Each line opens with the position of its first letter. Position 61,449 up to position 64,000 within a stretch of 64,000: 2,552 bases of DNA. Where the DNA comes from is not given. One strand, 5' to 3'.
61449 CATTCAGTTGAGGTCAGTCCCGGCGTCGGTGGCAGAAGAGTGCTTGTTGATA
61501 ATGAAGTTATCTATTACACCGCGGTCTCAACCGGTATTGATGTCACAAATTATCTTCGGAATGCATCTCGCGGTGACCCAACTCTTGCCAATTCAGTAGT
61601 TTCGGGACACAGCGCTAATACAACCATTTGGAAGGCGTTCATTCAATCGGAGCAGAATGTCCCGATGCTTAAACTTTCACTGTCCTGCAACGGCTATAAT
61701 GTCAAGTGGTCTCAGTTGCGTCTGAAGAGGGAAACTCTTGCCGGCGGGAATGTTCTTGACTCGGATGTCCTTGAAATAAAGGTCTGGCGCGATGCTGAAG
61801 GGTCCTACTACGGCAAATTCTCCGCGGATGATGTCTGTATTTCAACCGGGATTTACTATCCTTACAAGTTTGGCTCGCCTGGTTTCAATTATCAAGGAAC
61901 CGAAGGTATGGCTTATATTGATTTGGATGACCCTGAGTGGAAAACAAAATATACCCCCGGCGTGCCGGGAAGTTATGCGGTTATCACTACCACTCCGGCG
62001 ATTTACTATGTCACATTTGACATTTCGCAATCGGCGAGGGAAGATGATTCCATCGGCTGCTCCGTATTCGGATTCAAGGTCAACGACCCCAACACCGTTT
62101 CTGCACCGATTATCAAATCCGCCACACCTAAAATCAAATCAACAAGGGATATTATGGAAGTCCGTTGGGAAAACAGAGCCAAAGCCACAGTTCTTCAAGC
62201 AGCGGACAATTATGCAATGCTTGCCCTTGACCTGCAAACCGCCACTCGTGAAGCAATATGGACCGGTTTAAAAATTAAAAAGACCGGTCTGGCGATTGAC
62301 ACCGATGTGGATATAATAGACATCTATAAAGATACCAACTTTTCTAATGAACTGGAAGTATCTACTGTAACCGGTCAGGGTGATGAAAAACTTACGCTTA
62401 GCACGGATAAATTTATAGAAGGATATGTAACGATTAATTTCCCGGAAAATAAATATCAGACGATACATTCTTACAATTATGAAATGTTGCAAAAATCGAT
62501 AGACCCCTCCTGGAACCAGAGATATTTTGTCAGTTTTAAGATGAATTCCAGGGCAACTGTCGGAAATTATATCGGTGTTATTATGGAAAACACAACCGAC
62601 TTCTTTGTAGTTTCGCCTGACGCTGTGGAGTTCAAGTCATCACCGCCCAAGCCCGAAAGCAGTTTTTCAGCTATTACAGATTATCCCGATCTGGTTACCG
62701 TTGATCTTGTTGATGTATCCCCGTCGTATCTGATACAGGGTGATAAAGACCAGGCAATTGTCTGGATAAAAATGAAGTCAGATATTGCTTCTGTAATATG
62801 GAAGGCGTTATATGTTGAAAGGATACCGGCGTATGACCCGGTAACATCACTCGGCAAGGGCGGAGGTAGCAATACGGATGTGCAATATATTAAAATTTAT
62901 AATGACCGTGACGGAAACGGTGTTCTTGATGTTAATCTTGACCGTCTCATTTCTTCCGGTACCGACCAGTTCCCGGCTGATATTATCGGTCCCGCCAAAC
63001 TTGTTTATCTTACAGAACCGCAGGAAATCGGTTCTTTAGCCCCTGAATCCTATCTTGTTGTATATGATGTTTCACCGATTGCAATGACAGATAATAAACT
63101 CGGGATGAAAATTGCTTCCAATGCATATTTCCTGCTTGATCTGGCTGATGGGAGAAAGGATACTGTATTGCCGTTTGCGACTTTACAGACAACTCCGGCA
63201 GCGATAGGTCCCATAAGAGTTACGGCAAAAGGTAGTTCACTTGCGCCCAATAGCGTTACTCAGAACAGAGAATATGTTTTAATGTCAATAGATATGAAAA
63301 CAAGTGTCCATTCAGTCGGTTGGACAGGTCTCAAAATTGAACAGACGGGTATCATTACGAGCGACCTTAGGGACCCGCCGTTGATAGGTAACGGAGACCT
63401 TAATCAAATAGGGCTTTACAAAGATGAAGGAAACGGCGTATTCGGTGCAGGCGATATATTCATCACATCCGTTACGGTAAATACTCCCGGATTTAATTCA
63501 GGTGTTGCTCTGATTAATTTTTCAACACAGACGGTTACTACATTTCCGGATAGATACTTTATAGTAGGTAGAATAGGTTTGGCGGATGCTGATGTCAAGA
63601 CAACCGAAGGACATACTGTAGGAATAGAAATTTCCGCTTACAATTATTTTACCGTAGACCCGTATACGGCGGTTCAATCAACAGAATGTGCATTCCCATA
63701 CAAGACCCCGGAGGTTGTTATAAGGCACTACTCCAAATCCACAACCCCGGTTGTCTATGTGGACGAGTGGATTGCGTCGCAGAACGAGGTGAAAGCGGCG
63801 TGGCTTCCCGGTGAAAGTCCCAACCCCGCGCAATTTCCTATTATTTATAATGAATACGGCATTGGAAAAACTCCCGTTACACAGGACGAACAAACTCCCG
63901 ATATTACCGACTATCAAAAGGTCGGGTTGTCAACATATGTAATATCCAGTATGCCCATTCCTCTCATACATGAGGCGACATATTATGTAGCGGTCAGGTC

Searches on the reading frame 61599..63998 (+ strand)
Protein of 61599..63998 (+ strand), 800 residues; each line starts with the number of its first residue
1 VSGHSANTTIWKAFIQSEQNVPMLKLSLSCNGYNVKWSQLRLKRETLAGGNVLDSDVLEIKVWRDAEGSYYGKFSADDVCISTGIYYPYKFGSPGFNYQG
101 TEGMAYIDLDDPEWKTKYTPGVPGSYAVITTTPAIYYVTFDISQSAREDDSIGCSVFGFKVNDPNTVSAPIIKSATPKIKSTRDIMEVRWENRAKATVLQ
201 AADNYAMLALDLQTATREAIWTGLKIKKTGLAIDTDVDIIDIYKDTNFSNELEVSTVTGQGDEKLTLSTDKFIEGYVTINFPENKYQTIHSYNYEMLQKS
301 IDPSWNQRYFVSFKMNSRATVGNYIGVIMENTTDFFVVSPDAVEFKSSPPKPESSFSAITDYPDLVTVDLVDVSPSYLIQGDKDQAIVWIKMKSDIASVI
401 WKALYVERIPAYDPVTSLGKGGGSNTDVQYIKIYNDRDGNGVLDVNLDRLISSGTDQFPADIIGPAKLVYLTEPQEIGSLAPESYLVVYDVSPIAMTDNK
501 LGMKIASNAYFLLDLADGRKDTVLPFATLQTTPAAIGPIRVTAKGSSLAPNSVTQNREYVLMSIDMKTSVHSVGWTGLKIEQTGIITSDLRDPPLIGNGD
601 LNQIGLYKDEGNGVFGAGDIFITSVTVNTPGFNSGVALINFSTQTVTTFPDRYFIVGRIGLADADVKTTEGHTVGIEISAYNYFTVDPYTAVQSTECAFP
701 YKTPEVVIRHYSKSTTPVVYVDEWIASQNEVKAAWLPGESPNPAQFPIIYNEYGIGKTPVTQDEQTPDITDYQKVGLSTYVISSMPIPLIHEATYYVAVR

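Call 36: find_homologous_proteins(query=window:61599-63998:+, max_evalue=0.001)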
Query window:61599-63998:+ (800 aa): 1 proteins with E <= 0.001 among 8000 candidates.
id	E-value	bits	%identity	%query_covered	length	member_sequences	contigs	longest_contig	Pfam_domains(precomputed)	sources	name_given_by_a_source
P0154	5.8e-160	552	60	53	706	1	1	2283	-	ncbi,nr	ncbi:MAG: hypothetical protein Q7K21_05040, partial [Elusimicrobiota bacterium]|nr:hypothetical prot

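Call 40: search_protein_families(library=ncbifam, proteins=[P0154], max_evalue=0.1)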
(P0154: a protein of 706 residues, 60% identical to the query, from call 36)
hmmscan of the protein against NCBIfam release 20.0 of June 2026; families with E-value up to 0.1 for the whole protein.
P0154 (706 aa): 3 families
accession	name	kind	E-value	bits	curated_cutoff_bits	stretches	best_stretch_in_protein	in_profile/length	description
NF052323.1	T9SSA_dep_M6i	equivalog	0.00044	18.3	600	1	603-706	956-1043/1043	T9SS-dependent M6-like inactivated metalloprotease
NF033707.1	T9SS_sortase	equivalog_domain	0.0053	14.4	420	1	593-691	987-1079/1095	type IX secretion system sortase PorU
NF005176.1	PRK06655.1-1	equivalog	0.06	13.3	230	0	631-694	95-155/197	flagellar hook assembly protein FlgD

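Call 63: search_protein_families(library=pfam, proteins=[P0154], max_evalue=1)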
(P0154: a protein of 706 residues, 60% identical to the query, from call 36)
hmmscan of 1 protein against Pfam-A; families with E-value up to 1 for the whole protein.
P0154 (706 aa): 1 family
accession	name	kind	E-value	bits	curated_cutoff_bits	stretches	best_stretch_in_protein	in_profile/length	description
PF00041.27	fn3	-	0.0011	19.6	25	1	491-591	9-82/84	Fibronectin type III domain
